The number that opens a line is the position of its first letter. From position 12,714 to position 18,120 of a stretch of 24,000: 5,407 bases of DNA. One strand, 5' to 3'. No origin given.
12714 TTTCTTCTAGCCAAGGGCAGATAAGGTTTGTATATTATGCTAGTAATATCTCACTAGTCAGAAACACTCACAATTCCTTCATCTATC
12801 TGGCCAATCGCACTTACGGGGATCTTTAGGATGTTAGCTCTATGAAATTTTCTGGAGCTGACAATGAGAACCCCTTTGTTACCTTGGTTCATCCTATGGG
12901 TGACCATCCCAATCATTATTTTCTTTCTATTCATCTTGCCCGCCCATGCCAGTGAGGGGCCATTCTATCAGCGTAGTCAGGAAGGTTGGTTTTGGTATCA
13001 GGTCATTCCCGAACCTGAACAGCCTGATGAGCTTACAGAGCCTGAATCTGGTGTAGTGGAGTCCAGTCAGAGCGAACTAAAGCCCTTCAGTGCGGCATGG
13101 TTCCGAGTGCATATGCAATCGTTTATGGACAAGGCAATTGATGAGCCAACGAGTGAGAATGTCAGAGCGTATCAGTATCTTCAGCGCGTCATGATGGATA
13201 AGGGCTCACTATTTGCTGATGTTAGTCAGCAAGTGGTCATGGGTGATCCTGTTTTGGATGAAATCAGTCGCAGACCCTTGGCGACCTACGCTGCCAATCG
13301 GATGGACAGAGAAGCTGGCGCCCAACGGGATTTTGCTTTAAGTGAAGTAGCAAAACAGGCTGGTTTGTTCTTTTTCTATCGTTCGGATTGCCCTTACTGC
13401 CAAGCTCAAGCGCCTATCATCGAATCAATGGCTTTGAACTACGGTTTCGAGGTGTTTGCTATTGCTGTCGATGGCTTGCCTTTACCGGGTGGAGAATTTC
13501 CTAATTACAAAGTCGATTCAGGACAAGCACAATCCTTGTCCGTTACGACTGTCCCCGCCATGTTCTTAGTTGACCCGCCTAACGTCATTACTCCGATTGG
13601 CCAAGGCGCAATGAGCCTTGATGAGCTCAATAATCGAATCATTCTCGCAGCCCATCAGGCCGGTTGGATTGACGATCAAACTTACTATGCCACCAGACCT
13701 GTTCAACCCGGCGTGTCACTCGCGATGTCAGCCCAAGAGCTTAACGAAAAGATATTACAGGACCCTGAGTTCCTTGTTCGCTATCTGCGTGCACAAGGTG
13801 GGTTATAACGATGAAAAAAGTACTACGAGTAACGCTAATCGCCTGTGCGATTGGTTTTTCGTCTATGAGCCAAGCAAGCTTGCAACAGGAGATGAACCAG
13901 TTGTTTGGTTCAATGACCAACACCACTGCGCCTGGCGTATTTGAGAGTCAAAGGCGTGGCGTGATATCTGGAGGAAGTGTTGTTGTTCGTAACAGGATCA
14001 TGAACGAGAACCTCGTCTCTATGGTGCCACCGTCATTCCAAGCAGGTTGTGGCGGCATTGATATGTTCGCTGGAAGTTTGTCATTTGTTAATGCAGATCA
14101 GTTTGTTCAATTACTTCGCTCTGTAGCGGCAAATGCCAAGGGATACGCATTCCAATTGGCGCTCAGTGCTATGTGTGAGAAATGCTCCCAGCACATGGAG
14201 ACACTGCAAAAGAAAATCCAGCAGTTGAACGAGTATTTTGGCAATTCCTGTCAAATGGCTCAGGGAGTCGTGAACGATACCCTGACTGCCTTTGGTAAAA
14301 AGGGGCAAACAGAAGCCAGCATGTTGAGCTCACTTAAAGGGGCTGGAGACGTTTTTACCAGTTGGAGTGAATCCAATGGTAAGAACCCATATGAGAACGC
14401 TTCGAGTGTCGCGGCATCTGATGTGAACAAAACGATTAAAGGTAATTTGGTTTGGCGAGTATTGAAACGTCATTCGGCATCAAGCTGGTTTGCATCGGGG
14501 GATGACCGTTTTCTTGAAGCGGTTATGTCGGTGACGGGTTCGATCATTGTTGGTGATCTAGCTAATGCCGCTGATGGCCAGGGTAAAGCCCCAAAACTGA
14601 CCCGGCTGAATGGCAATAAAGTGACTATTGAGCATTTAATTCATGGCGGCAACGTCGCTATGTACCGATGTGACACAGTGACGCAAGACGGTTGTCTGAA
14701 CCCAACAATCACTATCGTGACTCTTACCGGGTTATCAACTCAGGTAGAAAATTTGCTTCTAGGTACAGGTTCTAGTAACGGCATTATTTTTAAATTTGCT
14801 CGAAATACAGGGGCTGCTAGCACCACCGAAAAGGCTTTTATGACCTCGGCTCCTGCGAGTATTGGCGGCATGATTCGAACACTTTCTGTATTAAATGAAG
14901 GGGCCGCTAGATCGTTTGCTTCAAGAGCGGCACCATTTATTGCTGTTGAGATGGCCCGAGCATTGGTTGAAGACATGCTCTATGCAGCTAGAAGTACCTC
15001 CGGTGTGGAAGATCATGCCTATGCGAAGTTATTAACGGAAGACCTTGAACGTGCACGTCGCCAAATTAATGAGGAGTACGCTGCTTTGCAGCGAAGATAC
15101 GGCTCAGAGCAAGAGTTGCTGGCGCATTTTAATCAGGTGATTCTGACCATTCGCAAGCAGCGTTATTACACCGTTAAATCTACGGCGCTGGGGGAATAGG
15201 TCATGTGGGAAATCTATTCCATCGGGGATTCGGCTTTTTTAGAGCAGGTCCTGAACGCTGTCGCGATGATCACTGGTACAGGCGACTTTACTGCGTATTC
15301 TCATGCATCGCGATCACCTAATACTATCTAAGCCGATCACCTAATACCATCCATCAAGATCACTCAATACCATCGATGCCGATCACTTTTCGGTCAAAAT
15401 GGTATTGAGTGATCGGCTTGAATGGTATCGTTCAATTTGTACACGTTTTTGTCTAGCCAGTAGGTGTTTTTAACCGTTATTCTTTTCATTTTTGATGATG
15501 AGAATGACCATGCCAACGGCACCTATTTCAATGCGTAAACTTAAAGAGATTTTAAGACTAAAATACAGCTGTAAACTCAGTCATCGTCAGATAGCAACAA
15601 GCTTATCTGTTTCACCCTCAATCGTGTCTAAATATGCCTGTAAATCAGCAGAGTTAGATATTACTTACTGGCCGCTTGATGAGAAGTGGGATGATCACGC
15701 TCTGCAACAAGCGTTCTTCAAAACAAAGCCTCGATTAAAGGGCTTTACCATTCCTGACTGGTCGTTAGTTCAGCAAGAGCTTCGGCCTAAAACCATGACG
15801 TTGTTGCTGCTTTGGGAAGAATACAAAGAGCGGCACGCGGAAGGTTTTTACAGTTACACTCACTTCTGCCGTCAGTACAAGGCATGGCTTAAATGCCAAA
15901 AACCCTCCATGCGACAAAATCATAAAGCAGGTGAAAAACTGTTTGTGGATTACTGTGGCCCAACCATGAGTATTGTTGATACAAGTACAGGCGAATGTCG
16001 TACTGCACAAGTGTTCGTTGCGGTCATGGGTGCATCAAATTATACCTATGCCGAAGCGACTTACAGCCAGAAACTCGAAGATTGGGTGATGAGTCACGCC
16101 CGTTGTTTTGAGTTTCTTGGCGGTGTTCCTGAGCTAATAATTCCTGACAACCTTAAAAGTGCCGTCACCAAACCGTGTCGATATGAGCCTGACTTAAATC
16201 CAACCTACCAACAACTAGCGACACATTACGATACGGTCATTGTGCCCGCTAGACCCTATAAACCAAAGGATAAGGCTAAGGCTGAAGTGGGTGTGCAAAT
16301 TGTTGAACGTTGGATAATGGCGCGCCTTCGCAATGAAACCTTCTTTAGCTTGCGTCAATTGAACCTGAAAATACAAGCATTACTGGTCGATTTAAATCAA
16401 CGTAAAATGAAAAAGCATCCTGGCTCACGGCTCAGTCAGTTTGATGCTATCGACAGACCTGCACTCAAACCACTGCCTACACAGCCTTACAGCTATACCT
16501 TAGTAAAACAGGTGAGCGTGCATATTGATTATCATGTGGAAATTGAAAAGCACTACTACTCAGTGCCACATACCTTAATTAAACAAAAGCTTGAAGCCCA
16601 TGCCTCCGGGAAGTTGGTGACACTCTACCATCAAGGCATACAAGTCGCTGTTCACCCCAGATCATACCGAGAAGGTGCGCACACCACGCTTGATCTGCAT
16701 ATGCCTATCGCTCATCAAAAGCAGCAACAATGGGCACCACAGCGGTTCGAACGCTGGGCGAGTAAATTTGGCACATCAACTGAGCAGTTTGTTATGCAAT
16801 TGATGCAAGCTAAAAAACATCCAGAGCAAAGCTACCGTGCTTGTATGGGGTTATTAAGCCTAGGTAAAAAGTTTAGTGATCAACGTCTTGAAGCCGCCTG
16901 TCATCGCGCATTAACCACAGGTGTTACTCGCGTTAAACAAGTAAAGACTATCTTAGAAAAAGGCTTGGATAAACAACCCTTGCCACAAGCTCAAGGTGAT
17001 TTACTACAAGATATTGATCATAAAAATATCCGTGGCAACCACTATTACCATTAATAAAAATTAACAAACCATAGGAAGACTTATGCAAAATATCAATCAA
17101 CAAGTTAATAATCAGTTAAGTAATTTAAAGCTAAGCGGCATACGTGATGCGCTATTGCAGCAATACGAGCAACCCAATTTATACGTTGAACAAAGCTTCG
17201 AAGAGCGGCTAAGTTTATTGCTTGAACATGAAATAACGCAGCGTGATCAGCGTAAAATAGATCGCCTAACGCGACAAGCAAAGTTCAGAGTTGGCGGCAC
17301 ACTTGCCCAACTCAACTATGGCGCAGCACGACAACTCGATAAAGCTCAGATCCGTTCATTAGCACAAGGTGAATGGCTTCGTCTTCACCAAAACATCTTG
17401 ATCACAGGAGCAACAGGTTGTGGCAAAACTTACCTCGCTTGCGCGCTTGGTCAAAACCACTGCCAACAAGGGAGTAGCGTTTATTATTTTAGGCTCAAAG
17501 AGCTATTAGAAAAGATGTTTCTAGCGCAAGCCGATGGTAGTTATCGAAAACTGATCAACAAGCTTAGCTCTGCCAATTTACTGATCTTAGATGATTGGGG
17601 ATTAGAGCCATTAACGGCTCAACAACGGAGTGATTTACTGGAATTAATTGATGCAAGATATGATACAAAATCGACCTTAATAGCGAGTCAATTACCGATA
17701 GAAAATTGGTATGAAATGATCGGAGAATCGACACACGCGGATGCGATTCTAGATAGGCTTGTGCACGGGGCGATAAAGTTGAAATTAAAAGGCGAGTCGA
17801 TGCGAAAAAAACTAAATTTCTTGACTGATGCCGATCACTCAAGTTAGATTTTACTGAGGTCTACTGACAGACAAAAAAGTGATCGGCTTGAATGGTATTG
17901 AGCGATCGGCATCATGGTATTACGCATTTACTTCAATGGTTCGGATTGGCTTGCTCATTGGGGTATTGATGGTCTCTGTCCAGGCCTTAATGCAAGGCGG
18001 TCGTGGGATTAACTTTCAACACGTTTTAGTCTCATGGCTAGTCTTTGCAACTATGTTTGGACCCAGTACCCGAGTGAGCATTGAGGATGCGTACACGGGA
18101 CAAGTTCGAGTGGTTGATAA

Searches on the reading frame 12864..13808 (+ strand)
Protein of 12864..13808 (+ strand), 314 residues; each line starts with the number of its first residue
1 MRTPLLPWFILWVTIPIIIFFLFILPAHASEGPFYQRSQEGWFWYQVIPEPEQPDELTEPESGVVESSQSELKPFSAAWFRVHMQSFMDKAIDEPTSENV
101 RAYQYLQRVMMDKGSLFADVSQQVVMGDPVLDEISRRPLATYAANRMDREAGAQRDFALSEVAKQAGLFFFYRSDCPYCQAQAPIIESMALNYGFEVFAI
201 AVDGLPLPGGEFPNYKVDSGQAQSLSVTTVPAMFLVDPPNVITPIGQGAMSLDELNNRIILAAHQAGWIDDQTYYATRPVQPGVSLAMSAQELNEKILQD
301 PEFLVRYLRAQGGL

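Call 3: search_protein_families(library=pfam, proteins=[window:12864-13808:+])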
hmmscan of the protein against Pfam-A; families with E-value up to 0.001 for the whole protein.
window:12864-13808:+ (314 aa): 3 families
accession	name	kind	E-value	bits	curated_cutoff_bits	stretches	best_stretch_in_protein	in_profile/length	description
PF13728.12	TraF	-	2.2e-70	237.4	23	1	41-259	1-223/224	F plasmid transfer operon protein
PF00578.27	AhpC-TSA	-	1.9e-05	25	26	1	151-204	12-69/124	AhpC/TSA family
PF08534.16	Redoxin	-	0.00042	20.6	26.6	0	154-206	18-74/148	Redoxin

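Call 4: search_protein_families(library=ncbifam, proteins=[window:12864-13808:+])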
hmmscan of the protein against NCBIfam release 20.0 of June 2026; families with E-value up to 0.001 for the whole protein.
window:12864-13808:+ (314 aa): 5 families
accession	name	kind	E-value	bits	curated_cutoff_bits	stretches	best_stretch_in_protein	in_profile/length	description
TIGR02740.1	TraF-like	hypoth_equivalog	1.1e-104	349.6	232.25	1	10-270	2-276/276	TraF-like protein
TIGR02739.1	TraF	equivalog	8.7e-42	143.2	204.6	1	22-264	7-249/256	type-F conjugative transfer system pilin assembly protein TraF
NF010257.0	PRK13703.1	subfamily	7.6e-32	110.5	294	1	23-264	14-242/248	conjugal pilus assembly protein TraF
TIGR02738.1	TrbB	equivalog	4.9e-18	65.3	132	1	159-259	45-149/153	type-F conjugative transfer system pilin assembly thiol-disulfide isomerase TrbB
NF010288.0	PRK13728.1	subfamily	4.6e-07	29.5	199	1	167-259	72-167/181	F-type conjugal transfer protein TrbB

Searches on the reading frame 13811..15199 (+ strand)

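Call 3: search_protein_families(library=pfam, proteins=[window:13811-15199:+])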
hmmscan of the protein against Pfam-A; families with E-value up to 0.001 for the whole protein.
window:13811-15199:+ (462 aa): 1 family
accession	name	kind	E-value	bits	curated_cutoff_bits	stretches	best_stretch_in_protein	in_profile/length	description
PF06122.16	TraH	-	6.3e-101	338.7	25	1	28-388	1-358/358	Conjugative relaxosome accessory transposon protein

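Call 4: search_protein_families(library=ncbifam, proteins=[window:13811-15199:+])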
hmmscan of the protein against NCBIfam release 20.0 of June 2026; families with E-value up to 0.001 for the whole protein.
window:13811-15199:+ (462 aa): 1 family
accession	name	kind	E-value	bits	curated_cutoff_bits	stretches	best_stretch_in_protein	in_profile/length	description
NF010279.0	PRK13723.1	equivalog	4.1e-53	180.5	625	1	7-451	9-439/457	conjugal transfer pilus assembly protein TraH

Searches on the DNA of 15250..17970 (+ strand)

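Call 23: search_dna_similar(query=window:15250-17970:+, collection=plasmids, mode=near, max_rows=10)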
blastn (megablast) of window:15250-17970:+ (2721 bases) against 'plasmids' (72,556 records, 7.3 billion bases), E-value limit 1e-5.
Records with a match: 6; places in all: 7; records where one place covers at least 80% of the query: 2.
Best place of each record, by identity: >=99% 2; 95-99% 3; 80-90% 1.
By first word of the organism name: Proteus 3; Pseudoalteromonas 2; Alteromonas 1.
By predicted mobility (MOB-suite, as given by PLSDB): non-mobilizable 3; mobilizable 3.
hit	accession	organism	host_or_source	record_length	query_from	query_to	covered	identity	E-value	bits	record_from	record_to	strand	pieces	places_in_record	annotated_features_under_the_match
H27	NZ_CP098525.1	Pseudoalteromonas sp. KG3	whole organism,Cheese rind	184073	43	2677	97%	99.8%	0e+0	4839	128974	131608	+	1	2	istA: IS21 family transposase | istB: IS21-like element ISShfr5 family helper ATPase IstB | transposase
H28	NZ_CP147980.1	Alteromonas macleodii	-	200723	42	2677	97%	99.6%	0e+0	4802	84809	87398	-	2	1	istA: IS21 family transposase | istB: IS21-like element ISShfr5 family helper ATPase IstB | Tn3 family transposase | merB: organomercurial lyase MerB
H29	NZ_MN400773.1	Pseudoalteromonas translucida TAC125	-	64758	2515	2650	5%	88.2%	4e-36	161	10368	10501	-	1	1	hypothetical protein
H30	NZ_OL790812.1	Proteus mirabilis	-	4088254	1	43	2%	97.7%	5e-10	75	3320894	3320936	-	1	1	none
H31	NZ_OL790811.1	Proteus mirabilis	-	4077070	1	43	2%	97.7%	5e-10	75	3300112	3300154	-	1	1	none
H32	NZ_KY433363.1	Proteus mirabilis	-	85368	1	43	2%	97.7%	5e-10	75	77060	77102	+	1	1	conjugal transfer protein TraG N-terminal domain-containing protein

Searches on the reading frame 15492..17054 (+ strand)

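Call 5: search_protein_families(library=pfam, proteins=[window:15492-17054:+])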
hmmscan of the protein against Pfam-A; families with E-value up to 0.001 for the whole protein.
window:15492-17054:+ (520 aa): 2 families
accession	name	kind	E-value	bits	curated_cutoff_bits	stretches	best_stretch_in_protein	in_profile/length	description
PF22483.2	Mu-transpos_C_2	-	4.5e-19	68.4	27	1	328-399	1-72/73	Mu transposase, C-terminal domain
PF00665.32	rve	-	6.5e-07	30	32.6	1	166-258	22-102/102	Integrase core domain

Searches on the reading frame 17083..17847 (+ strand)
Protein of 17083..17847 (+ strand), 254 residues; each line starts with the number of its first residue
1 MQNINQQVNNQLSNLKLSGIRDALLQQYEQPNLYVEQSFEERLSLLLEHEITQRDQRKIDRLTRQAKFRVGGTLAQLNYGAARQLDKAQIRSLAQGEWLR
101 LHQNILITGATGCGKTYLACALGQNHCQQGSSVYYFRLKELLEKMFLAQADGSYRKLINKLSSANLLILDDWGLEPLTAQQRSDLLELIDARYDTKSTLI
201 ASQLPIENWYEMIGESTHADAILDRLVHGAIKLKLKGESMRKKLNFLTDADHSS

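Call 5: search_protein_families(library=pfam, proteins=[window:17083-17847:+])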
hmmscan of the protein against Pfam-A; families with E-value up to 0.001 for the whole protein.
window:17083-17847:+ (254 aa): 6 families
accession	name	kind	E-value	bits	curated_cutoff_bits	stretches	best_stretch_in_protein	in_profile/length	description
PF01695.23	IstB_IS21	-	5.1e-66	223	24.1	1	11-243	2-233/238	IstB-like ATP binding protein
PF13173.12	AAA_14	-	2.1e-05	24.9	27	1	103-171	3-70/129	AAA domain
PF00308.24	Bac_DnaA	-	7.7e-05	23.4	23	1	81-174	14-108/162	Bacterial DnaA ATPAse domain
PF00004.35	AAA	-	0.00023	22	21.2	1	105-171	1-65/131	ATPase family associated with various cellular activities (AAA)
PF13401.12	AAA_22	-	0.00026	21.7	27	1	103-140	6-43/130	AAA domain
PF20720.3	nSTAND3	-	0.00031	20.9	27.2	1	99-143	14-58/155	Novel STAND NTPase 3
